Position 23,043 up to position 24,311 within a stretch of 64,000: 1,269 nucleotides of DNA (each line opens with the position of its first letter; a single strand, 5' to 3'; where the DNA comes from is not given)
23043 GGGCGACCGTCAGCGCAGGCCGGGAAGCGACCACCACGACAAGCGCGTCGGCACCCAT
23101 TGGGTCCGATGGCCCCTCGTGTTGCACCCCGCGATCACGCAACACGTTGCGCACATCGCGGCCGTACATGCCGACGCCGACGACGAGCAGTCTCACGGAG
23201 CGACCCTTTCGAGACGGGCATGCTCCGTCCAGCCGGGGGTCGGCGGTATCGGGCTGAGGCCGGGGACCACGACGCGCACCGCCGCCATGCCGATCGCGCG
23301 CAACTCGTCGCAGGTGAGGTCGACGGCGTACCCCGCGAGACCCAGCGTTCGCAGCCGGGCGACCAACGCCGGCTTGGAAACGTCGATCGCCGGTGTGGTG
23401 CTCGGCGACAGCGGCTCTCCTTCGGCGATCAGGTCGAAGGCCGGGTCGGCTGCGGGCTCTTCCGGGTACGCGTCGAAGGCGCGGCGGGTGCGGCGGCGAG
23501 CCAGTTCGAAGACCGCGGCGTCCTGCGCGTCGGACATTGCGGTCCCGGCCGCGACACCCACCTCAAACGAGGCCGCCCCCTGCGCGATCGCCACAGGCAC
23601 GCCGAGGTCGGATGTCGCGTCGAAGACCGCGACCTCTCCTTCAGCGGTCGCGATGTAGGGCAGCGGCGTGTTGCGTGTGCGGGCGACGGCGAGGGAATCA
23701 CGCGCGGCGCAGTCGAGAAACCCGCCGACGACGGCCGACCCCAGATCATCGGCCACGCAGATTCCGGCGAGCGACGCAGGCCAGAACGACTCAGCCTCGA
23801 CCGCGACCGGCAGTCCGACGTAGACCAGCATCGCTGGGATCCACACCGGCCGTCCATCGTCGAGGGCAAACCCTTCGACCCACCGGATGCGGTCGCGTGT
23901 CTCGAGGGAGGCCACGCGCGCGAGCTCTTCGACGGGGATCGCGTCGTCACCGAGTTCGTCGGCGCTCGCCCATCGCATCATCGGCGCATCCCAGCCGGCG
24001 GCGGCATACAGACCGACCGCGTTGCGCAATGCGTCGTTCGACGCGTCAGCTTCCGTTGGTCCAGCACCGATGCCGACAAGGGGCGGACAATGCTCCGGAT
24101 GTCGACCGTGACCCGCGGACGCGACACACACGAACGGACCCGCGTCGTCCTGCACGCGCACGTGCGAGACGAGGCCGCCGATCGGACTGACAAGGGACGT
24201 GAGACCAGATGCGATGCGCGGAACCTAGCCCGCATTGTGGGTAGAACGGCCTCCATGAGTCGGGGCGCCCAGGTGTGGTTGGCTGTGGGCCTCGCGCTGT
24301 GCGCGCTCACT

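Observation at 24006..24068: The YcaO homologue has substitutions at the canonical ATP/Mg2+-binding residues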

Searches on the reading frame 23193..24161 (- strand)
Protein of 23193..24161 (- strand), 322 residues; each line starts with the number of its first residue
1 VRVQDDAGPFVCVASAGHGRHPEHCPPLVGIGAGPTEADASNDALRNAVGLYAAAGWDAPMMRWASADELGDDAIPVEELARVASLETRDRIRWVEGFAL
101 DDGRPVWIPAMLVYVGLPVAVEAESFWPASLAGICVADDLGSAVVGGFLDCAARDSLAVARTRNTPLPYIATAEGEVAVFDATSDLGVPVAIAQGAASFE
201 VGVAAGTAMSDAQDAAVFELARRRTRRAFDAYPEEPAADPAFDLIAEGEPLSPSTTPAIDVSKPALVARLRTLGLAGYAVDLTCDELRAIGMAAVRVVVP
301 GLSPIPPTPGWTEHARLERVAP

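Call 3: search_protein_families(library=pfam, proteins=[window:23193-24161:-], max_evalue=1)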
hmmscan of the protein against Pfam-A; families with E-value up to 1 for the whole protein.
window:23193-24161:- (322 aa): 3 families
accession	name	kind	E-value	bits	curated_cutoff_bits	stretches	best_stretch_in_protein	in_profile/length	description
PF02624.21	YcaO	-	7.2e-26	91.7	25.7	1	32-303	2-325/325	YcaO cyclodehydratase, ATP-ad Mg2+-binding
PF06725.17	3D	-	0.053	14.2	23.8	1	114-150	11-46/72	3D domain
PF12088.13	DUF3565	-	0.19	12.1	25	1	4-29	5-30/58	Protein of unknown function (DUF3565)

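Call 4: search_protein_families(library=ncbifam, proteins=[window:23193-24161:-], max_evalue=1)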
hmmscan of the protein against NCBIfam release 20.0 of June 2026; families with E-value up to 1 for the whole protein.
window:23193-24161:- (322 aa): 5 families
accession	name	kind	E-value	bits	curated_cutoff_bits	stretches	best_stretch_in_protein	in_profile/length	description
TIGR03604.1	TOMM_cyclo_SagD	subfamily_domain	1.9e-24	86.3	219.25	2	85-222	67-227/377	thiazole/oxazole-forming peptide maturase, SagD family component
TIGR03266.1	methan_mark_1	equivalog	1.4e-07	30.9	365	1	32-196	57-221/376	YcaO-related McrA-glycine thioamidation protein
TIGR00702.1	TIGR00702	domain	1.7e-05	24.1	75.65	1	29-212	50-240/377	YcaO-type kinase domain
NF004453.0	PRK05786.1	equivalog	0.0045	16.6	243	1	56-98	185-227/238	3-ketoacyl-(acyl-carrier-protein) reductase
NF041872.1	EPS_EpsA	equivalog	0.058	12.7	500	1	31-72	121-161/265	exopolysaccharide biosynthesis glycosyltransferase EpsA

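Call 5: search_solved_structures(query=window:23193-24161:-, max_evalue=10, show_alignments=5)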
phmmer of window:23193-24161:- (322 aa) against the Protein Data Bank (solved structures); distinct sequences matched with E-value up to 10: 2.
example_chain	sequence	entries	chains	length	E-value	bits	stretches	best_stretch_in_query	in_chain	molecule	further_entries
7u58_A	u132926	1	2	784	0.048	16.4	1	91-161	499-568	MusD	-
1g31_A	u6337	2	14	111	0.58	12.8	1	132-172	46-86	GP31 | CAPSID ASSEMBLY PROTEIN GP31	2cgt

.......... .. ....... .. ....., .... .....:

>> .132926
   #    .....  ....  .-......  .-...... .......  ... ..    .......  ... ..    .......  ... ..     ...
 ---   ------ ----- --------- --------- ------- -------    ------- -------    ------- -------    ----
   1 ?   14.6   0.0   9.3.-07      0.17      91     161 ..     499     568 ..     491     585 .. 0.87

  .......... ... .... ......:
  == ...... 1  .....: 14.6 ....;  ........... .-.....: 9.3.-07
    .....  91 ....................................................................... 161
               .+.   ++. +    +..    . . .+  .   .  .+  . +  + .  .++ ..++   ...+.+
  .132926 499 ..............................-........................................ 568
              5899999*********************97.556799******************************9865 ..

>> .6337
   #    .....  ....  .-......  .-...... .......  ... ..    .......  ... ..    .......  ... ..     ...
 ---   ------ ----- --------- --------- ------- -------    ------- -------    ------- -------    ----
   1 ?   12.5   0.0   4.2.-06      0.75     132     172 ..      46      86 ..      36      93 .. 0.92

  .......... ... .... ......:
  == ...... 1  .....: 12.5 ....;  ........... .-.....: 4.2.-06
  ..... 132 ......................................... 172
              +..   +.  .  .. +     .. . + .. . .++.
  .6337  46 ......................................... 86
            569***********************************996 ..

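Call 6: find_homologous_proteins(query=window:23193-24161:-, max_evalue=0.001)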
Query window:23193-24161:- (322 aa): 49 proteins with E <= 0.001 among 8000 candidates.
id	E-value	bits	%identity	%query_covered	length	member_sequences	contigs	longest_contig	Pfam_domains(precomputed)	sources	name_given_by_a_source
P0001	4.7e-169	580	84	98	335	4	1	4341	PF02624.22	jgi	jgi:ribosomal protein S12 methylthiotransferase accessory factor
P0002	7.7e-159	546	78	100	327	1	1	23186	PF02624.22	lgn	-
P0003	8.6e-156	536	76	100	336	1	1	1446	PF02624.22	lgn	-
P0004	6.9e-155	533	95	81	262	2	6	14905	PF02624.22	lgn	-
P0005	1.0e-152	526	77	100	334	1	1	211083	PF02624.22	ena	-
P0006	4.6e-152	524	78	98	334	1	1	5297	PF02624.22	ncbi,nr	ncbi:MAG: YcaO-like family protein [Acidimicrobiales bacterium]|nr:YcaO-like family protein [Acidimi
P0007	9.8e-145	500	74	98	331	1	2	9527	PF02624.22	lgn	-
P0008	4.4e-128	445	68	97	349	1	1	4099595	PF02624.22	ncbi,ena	-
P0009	2.1e-127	443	68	96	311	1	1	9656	PF02624.22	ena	-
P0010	4.0e-127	442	64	100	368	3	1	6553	PF02624.22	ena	-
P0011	1.3e-122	427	63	100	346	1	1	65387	PF02624.22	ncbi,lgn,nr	ncbi:MAG TPA: YcaO-like family protein [Acidimicrobiales bacterium]|nr:YcaO-like family protein [Aci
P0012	2.1e-122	427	65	99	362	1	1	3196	PF02624.22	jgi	jgi:ribosomal protein S12 methylthiotransferase accessory factor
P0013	2.9e-121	423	63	99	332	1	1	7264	PF02624.22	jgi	jgi:ribosomal protein S12 methylthiotransferase accessory factor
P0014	7.2e-121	422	63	100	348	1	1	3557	PF02624.22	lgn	-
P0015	9.2e-121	421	63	99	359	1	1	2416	PF02624.22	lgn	-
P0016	7.0e-120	418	61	100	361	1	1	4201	PF02624.22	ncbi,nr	ncbi:MAG: YcaO-like family protein [Actinobacteria bacterium]|nr:YcaO-like family protein [Actinomyc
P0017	2.0e-119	417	63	99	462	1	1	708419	PF02624.22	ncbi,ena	-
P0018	2.1e-119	417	63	100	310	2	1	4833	PF02624.22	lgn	-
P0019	2.2e-117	410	64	97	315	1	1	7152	PF02624.22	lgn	-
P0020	2.2e-117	410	62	97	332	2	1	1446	PF02624.22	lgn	-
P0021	3.1e-116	406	63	96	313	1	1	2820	PF02624.22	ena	-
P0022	3.8e-115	403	63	98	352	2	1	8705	PF02624.22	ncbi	ncbi:MAG: ribosomal protein methylthiotransferase accessory factor [Actinomycetota bacterium]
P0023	2.7e-114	400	63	98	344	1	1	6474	PF02624.22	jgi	jgi:ribosomal protein S12 methylthiotransferase accessory factor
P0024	2.8e-112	393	67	91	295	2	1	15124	PF02624.22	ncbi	ncbi:MAG: ribosomal protein methylthiotransferase accessory factor [Actinomycetota bacterium]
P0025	1.3e-111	391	62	96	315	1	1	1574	PF02624.22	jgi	jgi:ribosomal protein S12 methylthiotransferase accessory factor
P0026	4.9e-111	389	62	98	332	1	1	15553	PF02624.22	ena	-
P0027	1.3e-110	388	62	96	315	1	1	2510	PF02624.22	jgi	jgi:ribosomal protein S12 methylthiotransferase accessory factor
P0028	3.8e-110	386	65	81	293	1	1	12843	PF02624.22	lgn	-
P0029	9.1e-107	375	60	96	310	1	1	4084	PF02624.22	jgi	jgi:ribosomal protein S12 methylthiotransferase accessory factor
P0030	9.1e-107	375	65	89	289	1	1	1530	PF02624.22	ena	-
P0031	3.9e-106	373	63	86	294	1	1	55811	PF02624.22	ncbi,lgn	-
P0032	4.8e-106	373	59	100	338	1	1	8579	PF02624.22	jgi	jgi:ribosomal protein S12 methylthiotransferase accessory factor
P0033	5.0e-106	373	59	100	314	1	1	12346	PF02624.22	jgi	jgi:ribosomal protein S12 methylthiotransferase accessory factor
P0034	1.4e-105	371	58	97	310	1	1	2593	PF02624.22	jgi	jgi:ribosomal protein S12 methylthiotransferase accessory factor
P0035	3.8e-105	370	60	97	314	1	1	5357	PF02624.22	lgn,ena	-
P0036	6.3e-105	369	60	100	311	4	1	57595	PF02624.22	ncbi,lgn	ncbi:MAG: ribosomal protein methylthiotransferase accessory factor [Actinomycetota bacterium]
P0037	3.2e-104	367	61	96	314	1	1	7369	PF02624.22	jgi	jgi:ribosomal protein S12 methylthiotransferase accessory factor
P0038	5.3e-104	366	61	96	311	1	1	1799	PF02624.22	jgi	jgi:ribosomal protein S12 methylthiotransferase accessory factor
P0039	7.0e-104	366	59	100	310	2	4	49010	PF02624.22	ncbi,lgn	-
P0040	4.9e-103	363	59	96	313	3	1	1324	PF02624.22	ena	-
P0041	8.0e-102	359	65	81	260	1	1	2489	PF02624.22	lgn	-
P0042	3.1e-96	341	64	81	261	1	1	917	PF02624.22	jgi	-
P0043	5.1e-61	225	43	97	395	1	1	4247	PF02624.22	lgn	-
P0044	4.0e-54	202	55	63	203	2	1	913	PF02624.22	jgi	jgi:ribosomal protein S12 methylthiotransferase accessory factor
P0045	4.6e-52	196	41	98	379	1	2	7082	PF02624.22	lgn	-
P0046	2.5e-50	190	42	92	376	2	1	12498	PF02624.22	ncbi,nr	ncbi:MAG TPA: YcaO-like family protein [Acidimicrobiales bacterium]|nr:YcaO-like family protein [Aci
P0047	4.7e-20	90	31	85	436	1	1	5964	PF02624.22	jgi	jgi:ribosomal protein S12 methylthiotransferase accessory factor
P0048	3.3e-6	45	26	91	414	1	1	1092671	PF02624.22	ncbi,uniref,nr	ncbi:YcaO-like family protein [Corallococcus macrosporus]|uniref:YcaO-like family protein n=1 Tax=Co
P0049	5.6e-5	41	29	77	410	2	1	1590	PF02624.22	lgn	-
